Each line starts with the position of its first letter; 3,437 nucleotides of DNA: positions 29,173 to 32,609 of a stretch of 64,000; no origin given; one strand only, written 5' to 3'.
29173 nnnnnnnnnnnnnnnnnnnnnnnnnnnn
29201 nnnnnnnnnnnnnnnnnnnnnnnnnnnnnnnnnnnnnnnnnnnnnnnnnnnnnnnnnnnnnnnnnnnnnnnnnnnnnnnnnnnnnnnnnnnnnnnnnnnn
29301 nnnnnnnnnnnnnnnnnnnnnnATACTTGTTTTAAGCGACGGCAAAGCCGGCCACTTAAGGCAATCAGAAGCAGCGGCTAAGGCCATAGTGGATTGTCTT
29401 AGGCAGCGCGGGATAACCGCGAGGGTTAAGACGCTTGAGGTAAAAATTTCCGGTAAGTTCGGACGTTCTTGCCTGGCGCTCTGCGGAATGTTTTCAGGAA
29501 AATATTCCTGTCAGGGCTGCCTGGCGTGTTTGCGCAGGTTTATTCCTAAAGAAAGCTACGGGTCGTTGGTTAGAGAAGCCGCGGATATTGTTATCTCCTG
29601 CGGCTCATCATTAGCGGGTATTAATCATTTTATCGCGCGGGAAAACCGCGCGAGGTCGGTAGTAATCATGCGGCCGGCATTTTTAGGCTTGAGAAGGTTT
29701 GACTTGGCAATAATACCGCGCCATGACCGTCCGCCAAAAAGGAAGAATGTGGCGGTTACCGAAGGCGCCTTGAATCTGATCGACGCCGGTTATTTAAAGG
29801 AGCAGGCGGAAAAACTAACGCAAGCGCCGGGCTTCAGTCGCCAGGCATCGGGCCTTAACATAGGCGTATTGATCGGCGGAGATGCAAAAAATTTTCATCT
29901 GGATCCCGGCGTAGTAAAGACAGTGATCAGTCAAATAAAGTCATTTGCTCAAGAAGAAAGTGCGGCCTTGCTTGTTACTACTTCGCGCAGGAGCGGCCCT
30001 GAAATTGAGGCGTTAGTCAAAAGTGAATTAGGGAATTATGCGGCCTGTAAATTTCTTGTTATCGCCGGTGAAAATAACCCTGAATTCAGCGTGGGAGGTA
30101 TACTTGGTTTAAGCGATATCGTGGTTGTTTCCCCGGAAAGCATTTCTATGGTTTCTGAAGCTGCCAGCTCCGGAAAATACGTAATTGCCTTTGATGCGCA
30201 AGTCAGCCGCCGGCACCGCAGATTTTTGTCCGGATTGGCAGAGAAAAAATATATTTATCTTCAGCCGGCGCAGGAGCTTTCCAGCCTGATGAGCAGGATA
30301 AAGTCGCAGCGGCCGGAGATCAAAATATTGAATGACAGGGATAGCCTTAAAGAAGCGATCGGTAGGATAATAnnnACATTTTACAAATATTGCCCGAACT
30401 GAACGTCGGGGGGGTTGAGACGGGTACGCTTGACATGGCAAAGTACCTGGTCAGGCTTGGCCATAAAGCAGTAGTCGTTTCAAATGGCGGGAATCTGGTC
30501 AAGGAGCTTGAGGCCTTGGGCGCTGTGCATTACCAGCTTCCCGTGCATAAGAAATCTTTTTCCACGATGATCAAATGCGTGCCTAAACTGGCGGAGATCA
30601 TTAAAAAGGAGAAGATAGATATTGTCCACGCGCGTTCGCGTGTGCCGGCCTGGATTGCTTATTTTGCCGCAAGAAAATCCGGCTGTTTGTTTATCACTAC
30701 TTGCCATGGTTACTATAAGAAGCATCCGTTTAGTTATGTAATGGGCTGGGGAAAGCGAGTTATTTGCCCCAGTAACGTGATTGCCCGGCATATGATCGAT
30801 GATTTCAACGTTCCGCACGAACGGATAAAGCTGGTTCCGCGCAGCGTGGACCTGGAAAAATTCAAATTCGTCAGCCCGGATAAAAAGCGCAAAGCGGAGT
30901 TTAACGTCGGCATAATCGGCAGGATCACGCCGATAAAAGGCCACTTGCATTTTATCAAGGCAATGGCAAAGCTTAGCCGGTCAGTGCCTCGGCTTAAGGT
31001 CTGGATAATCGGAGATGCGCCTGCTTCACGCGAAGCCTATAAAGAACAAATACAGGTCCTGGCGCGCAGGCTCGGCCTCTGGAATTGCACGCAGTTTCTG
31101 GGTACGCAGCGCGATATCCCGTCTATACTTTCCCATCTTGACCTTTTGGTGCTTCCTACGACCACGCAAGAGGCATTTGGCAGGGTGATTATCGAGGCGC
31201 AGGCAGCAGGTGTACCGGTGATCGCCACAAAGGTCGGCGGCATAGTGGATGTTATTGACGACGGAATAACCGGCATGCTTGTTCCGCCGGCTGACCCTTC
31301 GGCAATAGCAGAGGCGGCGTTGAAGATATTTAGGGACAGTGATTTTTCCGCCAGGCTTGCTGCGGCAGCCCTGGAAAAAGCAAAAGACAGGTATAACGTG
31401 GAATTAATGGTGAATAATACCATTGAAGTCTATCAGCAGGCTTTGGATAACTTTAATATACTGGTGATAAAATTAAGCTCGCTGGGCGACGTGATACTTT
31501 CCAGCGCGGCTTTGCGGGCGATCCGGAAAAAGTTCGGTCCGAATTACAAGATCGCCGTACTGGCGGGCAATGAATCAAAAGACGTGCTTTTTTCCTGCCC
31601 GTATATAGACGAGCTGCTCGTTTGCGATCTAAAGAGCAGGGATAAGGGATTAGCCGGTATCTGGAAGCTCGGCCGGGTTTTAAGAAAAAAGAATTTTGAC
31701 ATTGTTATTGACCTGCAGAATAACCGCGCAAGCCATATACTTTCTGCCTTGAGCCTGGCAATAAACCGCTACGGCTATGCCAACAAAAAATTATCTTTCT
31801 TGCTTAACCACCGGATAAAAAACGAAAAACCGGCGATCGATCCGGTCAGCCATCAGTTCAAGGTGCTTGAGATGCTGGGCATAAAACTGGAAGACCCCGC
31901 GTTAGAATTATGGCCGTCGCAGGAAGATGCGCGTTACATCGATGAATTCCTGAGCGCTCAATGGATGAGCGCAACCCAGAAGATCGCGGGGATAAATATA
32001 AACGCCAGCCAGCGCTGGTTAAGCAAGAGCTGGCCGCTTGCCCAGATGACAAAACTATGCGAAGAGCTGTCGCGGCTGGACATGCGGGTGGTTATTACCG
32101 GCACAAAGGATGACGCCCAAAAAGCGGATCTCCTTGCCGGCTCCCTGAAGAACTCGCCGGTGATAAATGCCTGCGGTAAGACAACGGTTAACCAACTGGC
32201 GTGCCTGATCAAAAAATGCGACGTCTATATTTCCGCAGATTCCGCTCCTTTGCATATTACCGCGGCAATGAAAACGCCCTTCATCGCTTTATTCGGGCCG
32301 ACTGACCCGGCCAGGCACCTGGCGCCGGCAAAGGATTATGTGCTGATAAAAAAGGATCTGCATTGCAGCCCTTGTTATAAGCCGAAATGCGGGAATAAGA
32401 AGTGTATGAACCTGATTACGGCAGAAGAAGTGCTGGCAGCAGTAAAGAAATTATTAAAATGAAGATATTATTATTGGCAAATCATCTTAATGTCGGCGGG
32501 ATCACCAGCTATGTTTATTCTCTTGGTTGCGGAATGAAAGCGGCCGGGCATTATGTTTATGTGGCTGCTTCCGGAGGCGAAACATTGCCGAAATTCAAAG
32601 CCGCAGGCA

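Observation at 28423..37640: LPS core enzymes occur as unusual multidomain fusions (LpxL-Elm1, GT4-GT9, GT9-GT9)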

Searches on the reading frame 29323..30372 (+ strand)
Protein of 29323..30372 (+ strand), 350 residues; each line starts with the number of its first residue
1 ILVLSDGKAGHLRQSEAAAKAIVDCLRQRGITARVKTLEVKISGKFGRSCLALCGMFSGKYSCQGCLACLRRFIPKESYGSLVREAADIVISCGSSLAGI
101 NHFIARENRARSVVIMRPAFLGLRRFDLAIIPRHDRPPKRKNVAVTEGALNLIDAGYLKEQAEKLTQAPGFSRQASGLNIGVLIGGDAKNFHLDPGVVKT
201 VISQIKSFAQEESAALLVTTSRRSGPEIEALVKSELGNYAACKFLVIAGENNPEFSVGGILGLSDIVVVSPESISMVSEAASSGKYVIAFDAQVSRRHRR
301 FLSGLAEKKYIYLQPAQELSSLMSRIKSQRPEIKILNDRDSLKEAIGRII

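Call 40: search_protein_families(library=ncbifam, proteins=[window:29323-30372:+], max_evalue=0.001)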
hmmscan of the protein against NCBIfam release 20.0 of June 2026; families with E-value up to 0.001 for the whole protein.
window:29323-30372:+ (350 aa): 0 families

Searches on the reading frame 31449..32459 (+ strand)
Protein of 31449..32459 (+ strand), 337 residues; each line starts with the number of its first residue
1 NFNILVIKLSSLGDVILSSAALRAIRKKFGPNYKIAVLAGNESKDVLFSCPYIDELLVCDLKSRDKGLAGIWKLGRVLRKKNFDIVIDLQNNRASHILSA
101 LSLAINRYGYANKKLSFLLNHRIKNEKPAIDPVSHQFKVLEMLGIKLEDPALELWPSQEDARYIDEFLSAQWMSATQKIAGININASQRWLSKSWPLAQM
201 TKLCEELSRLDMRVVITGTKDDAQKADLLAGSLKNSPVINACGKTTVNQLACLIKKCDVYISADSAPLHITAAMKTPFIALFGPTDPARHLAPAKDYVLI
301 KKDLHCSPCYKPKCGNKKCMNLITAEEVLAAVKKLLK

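Call 40: search_protein_families(library=ncbifam, proteins=[window:31449-32459:+], max_evalue=0.001)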
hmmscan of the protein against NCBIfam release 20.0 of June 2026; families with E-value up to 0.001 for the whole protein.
window:31449-32459:+ (337 aa): 6 families
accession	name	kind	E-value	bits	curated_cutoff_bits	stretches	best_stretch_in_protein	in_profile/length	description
TIGR02195.1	heptsyl_trn_II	equivalog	6.9e-40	137.2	134.6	1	3-336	1-338/339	lipopolysaccharide heptosyltransferase II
TIGR02201.1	heptsyl_trn_III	equivalog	2.2e-38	132.2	170.2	1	4-336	2-343/344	putative lipopolysaccharide heptosyltransferase III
NF007742.0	PRK10422.1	equivalog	7.2e-34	117.1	467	1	3-337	7-344/352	lipopolysaccharide core heptosyltransferase RfaQ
TIGR02193.1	heptsyl_trn_I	equivalog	3.4e-28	98.8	185.3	1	3-335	1-319/320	lipopolysaccharide heptosyltransferase I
NF008162.0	PRK10916.1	equivalog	2.5e-22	79.5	569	1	3-288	2-293/348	ADP-heptose--LPS heptosyltransferase RfaF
NF008204.0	PRK10964.1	equivalog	5.9e-15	55.2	437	1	76-288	80-285/322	lipopolysaccharide heptosyltransferase RfaC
